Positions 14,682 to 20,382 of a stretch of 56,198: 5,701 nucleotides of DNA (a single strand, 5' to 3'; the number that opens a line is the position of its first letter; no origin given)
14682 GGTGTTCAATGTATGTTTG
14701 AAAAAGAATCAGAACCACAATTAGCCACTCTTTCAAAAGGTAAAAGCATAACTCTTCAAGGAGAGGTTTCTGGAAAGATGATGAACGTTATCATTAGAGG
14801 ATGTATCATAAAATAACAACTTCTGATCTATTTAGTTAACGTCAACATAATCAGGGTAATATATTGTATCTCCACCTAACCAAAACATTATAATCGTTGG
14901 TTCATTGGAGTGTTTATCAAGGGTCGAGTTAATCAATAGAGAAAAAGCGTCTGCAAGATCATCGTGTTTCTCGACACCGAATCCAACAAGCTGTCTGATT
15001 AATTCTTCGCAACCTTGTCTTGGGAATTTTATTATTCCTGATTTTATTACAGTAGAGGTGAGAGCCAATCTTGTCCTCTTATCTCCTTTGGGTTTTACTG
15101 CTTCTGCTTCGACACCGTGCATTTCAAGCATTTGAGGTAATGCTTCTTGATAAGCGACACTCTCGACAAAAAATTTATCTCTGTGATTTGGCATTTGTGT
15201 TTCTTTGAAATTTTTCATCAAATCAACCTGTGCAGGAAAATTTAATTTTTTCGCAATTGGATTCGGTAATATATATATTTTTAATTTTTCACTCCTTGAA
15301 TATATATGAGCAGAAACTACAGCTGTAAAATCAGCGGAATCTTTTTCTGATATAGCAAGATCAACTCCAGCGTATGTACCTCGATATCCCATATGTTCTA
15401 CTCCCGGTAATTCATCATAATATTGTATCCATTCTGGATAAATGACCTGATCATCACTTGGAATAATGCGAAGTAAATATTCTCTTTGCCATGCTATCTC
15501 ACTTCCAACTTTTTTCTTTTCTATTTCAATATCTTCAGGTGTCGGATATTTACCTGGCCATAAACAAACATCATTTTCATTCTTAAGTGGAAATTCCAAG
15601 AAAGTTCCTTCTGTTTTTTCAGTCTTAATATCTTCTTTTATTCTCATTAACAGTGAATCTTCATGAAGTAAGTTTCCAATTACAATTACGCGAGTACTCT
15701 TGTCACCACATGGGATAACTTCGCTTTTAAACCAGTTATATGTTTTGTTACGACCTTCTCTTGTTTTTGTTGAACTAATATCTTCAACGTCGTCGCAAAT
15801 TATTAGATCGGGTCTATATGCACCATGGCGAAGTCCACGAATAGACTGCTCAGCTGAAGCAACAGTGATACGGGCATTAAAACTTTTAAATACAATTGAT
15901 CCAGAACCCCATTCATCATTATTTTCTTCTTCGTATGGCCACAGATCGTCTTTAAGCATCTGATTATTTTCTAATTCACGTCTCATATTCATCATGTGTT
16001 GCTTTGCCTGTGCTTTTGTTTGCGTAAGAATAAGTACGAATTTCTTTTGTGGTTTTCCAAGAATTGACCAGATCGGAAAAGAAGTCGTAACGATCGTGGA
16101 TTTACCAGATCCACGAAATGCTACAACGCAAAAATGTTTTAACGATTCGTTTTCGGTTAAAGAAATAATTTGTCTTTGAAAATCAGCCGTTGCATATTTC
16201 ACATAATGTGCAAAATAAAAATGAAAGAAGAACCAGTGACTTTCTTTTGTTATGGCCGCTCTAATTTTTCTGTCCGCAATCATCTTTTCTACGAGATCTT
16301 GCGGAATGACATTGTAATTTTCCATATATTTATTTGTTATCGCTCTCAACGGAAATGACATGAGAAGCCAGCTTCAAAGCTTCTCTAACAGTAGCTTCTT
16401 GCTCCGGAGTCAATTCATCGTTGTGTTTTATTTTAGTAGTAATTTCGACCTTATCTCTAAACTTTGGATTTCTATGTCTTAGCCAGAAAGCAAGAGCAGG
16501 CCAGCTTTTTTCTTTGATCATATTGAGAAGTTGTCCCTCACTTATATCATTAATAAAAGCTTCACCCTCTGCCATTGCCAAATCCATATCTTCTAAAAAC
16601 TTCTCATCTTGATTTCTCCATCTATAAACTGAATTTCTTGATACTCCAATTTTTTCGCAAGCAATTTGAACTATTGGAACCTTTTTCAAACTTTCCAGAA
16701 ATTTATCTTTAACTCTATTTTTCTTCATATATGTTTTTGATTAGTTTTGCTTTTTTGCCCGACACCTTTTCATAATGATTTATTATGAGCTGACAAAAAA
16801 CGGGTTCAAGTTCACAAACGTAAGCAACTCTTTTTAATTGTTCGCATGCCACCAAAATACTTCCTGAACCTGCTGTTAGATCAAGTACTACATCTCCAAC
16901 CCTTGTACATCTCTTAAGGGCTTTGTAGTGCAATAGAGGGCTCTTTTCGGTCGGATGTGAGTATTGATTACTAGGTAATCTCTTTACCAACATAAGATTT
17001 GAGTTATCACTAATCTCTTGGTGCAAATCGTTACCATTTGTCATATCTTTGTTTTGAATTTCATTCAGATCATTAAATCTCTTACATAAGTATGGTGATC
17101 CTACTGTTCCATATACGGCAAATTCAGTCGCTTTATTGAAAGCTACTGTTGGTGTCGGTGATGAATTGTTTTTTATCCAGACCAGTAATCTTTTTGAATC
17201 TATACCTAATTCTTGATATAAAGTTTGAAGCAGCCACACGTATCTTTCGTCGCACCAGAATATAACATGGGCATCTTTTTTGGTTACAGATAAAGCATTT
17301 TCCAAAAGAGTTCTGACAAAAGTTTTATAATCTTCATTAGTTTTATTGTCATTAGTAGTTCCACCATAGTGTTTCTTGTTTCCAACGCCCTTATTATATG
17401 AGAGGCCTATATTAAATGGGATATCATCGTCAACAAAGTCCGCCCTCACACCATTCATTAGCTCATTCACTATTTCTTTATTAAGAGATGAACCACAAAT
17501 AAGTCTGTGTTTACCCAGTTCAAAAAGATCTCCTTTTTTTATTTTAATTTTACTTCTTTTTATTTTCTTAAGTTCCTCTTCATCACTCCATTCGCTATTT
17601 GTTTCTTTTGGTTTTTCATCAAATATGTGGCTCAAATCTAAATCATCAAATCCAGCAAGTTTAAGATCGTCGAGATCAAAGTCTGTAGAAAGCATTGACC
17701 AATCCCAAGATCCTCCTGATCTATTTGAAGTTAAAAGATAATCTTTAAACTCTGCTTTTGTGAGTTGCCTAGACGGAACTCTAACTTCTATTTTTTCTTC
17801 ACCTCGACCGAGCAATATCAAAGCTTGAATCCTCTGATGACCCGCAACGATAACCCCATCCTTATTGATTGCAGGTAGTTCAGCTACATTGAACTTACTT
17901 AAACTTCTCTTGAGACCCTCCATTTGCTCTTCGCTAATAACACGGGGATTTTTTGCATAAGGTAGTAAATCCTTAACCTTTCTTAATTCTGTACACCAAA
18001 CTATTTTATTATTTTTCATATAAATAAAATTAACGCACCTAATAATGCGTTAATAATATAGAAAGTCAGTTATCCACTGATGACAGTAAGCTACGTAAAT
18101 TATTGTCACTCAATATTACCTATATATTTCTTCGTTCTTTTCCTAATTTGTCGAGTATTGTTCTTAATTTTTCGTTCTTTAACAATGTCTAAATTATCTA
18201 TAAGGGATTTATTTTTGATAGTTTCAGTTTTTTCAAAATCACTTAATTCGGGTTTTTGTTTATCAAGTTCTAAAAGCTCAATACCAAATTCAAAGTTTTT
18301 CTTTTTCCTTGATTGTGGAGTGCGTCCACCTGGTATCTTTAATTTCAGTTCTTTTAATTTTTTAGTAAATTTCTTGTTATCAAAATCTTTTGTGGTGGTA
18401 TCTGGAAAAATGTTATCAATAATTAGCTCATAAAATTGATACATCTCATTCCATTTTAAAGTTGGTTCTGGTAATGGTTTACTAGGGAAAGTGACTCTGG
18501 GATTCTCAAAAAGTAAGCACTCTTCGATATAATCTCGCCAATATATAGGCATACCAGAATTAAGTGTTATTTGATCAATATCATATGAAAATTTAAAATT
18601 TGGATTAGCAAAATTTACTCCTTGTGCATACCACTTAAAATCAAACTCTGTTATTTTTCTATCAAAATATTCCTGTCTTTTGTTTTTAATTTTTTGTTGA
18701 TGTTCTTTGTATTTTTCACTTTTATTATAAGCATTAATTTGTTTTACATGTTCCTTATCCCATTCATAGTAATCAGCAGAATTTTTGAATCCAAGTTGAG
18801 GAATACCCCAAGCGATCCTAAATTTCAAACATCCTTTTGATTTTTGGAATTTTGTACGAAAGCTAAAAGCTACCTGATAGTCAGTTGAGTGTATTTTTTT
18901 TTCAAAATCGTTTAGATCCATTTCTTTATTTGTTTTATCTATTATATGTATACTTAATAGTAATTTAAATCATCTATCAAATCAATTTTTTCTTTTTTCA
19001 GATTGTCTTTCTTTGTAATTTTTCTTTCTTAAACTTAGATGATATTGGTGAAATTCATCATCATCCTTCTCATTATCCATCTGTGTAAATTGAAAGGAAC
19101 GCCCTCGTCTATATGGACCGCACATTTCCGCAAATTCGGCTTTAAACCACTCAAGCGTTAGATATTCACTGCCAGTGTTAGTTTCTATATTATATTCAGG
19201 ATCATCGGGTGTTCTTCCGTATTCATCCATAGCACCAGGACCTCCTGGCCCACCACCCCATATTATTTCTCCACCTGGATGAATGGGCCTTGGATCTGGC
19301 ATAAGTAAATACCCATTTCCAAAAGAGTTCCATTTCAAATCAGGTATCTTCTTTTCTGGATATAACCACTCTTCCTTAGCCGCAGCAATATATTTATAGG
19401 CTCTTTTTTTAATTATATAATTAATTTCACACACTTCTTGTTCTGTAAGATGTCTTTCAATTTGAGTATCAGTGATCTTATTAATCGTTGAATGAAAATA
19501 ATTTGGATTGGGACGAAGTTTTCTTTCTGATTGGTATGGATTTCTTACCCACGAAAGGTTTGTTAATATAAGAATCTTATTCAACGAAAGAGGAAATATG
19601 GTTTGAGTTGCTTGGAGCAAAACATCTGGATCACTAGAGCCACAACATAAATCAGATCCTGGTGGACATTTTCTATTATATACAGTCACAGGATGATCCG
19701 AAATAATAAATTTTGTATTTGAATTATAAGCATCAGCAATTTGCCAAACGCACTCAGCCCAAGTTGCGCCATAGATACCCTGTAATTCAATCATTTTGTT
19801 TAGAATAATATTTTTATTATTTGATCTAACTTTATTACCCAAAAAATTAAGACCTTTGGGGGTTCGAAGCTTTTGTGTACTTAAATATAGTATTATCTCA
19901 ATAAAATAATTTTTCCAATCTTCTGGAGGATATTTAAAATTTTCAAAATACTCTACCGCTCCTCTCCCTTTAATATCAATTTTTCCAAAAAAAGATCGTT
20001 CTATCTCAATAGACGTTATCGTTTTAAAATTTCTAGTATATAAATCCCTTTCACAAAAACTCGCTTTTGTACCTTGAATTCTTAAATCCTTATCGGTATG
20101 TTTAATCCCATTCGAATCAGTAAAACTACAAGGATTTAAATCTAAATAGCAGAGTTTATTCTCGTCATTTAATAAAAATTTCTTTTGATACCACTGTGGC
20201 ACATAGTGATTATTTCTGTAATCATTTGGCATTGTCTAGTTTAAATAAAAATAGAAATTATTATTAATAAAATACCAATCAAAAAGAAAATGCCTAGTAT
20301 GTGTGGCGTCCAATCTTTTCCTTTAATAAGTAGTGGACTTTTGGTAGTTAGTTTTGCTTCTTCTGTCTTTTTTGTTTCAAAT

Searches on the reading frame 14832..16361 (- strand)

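Call 4: search_protein_families(library=pfam, proteins=[window:14832-16361:-], max_evalue=1)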
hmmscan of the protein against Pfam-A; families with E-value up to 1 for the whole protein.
window:14832-16361:- (509 aa): 5 families
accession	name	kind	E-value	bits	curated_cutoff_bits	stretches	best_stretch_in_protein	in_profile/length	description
PF04851.21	ResIII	-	2.4e-05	24.8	22.5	1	62-192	8-134/164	Type III restriction enzyme, res subunit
PF03237.21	Terminase_6N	-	8.7e-05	22.7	22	1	83-191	6-104/215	Terminase large subunit, T4likevirus-type, N-terminal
PF17289.8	Terminase_6C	-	0.00058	20.3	22.6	1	332-479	2-154/155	Terminase RNaseH-like domain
PF00270.35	DEAD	-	0.00081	19.6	26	1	61-198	3-132/167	DEAD/DEAH box helicase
PF00580.27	UvrD-helicase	-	0.13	12.4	23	1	73-134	12-73/271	UvrD/REP helicase N-terminal domain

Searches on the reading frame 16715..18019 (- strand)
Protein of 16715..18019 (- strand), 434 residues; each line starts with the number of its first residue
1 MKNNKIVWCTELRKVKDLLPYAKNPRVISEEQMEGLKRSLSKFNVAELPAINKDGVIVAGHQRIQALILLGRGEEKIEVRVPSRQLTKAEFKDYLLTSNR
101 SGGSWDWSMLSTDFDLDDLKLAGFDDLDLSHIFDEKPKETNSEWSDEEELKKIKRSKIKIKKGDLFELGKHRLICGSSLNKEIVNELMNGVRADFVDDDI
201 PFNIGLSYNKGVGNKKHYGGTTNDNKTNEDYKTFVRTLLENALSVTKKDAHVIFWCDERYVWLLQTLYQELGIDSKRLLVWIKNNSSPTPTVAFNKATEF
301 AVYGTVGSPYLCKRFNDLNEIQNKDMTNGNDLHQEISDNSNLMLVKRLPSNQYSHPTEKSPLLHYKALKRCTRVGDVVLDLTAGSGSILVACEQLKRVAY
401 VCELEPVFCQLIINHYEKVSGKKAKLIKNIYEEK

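Call 57: search_protein_families(library=pfam, proteins=[window:16715-18019:-], max_evalue=0.001)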
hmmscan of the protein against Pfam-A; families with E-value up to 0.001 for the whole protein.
window:16715-18019:- (434 aa): 1 family
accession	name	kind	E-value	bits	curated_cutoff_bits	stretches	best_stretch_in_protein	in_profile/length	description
PF01555.25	N6_N4_Mtase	-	3.6e-20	73.3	26.7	1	199-412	7-219/221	DNA methylase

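Call 59: search_protein_families(library=padloc, proteins=[window:16715-18019:-], max_evalue=0.001)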
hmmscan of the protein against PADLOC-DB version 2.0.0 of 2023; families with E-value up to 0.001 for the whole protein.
window:16715-18019:- (434 aa): 22 families
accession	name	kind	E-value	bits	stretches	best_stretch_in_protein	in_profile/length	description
PDLC03229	MTase_II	-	5.8e-48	161.7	2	8-285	8-291/436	Type II methyltransferase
PDLC03371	MTase_II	-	4.5e-22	76.8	1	193-420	30-256/260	Type II methyltransferase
PDLC03216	MTase_II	-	5.1e-10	36.9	1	190-430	28-269/364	Type II methyltransferase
PDLC03308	MTase_II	-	9e-10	36.1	1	345-414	323-392/419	Type II methyltransferase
PDLC03299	MTase_II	-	1.6e-09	35.7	1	166-411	10-252/296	Type II methyltransferase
PDLC03353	MTase_II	-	9.2e-09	33.2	1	201-415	36-249/260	Type II methyltransferase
PDLC03339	MTase_II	-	1.8e-08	31.6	1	353-428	208-283/399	Type II methyltransferase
PDLC03337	MTase_II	-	1.9e-08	31.9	1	343-428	173-258/264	Type II methyltransferase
PDLC03279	MTase_II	-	6.9e-08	29.2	1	191-405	376-573/587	Type II methyltransferase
PDLC03321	MTase_II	-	1.5e-07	28.9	0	345-413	173-239/245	Type II methyltransferase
PDLC03387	MTase_II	-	2.2e-07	28.3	1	200-416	82-275/289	Type II methyltransferase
PDLC03251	MTase_II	-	4.3e-07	27.5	1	354-413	204-263/282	Type II methyltransferase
PDLC03228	MTase_II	-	8.1e-07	27.1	1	351-408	140-197/227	Type II methyltransferase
PDLC03738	oMTase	-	3e-06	24.2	1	195-420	42-269/376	orphan methyltransferase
PDLC03265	MTase_II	-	3.2e-06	24.8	1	353-412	265-324/333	Type II methyltransferase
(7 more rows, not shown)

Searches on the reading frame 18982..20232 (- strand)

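Call 57: search_protein_families(library=pfam, proteins=[window:18982-20232:-], max_evalue=0.001)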
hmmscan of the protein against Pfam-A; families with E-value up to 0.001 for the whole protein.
window:18982-20232:- (416 aa): 1 family
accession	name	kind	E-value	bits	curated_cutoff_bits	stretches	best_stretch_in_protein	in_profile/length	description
PF14022.11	DUF4238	-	2.8e-12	47.1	27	1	7-287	1-280/281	Protein of unknown function (DUF4238)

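Call 59: search_protein_families(library=padloc, proteins=[window:18982-20232:-], max_evalue=0.001)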
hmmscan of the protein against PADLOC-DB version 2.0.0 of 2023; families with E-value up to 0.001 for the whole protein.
window:18982-20232:- (416 aa): 0 families
